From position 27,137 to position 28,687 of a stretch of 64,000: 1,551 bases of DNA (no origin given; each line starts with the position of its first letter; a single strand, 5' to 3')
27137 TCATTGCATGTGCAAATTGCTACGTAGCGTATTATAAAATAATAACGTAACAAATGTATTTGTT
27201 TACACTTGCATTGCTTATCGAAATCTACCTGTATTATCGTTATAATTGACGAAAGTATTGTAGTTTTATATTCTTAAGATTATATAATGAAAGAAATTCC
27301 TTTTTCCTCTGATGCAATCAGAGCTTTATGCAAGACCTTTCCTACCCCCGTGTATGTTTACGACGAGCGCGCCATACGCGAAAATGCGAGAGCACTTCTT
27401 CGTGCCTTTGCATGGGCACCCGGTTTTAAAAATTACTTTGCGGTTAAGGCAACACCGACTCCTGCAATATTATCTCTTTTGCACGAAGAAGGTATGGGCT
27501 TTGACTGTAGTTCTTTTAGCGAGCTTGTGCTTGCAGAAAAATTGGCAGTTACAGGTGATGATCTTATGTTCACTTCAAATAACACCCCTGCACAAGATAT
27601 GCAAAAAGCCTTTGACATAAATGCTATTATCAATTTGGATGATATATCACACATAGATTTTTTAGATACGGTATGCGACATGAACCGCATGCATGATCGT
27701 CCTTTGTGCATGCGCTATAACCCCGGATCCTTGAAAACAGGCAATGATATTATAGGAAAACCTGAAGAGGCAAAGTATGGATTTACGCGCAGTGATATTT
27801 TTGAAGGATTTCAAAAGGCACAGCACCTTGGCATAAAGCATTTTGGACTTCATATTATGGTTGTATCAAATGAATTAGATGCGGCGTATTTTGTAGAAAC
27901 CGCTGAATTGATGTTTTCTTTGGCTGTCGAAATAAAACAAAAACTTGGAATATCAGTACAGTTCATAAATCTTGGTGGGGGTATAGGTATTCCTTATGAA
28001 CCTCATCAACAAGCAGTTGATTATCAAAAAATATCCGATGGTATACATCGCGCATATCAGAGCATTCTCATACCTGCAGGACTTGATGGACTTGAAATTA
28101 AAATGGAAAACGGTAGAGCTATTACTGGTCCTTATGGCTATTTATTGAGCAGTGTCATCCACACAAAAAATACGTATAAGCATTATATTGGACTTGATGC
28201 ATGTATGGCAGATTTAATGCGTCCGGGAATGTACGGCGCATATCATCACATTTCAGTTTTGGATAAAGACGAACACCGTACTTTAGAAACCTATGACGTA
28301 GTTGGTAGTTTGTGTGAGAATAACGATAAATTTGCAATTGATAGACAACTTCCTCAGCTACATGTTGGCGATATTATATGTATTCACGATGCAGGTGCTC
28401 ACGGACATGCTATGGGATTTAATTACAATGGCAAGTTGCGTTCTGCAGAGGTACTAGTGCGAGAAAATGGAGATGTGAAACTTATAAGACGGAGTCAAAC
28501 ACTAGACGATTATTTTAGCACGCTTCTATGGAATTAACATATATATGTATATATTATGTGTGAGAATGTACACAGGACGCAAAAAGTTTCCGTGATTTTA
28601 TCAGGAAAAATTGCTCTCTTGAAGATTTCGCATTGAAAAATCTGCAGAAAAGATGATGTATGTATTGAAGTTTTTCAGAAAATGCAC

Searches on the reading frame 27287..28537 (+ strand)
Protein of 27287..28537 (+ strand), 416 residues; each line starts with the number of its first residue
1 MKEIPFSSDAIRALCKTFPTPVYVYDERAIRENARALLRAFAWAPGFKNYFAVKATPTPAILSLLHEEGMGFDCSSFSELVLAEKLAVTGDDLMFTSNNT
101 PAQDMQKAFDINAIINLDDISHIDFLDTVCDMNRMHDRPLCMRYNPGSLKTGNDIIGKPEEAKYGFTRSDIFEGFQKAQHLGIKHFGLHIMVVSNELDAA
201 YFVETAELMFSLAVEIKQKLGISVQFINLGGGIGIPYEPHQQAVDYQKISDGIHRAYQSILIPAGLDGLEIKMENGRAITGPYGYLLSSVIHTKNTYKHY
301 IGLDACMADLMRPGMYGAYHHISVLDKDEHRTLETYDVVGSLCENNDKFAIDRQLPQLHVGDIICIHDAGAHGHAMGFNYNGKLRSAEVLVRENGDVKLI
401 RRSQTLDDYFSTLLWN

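Call 13: search_protein_families(library=ncbifam, proteins=[window:27287-28537:+], max_evalue=0.00001)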
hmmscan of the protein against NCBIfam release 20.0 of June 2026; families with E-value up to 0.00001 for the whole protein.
window:27287-28537:+ (416 aa): 7 families
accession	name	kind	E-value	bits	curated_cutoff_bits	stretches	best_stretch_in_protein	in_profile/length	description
TIGR01048.1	lysA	equivalog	1.6e-89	300.3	297.9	1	9-410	14-413/417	diaminopimelate decarboxylase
NF006515.0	PRK08961.1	equivalog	5.7e-61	206.5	802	1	18-391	501-859/861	bifunctional aspartate kinase/diaminopimelate decarboxylase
TIGR03099.1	dCO2ase_PEP1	hypoth_equivalog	8.5e-40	137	478.45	1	19-391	24-398/398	pyridoxal-dependent decarboxylase, exosortase A system-associated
NF052544.1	OrLyDeCDokD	equivalog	1.1e-34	119.8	700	1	6-411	28-457/461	ornithine/lysine decarboxylase DokD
NF041039.1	FslC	exception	2.2e-17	63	500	1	7-405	15-417/418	rhizoferrin biosystnesis N-citrylornithine decarboxylase FslC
TIGR01047.1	nspC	equivalog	7.4e-08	31.2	409.05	1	19-402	2-370/380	carboxynorspermidine decarboxylase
TIGR01273.1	speA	equivalog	3.1e-07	29.2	624.1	1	158-299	209-357/624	arginine decarboxylase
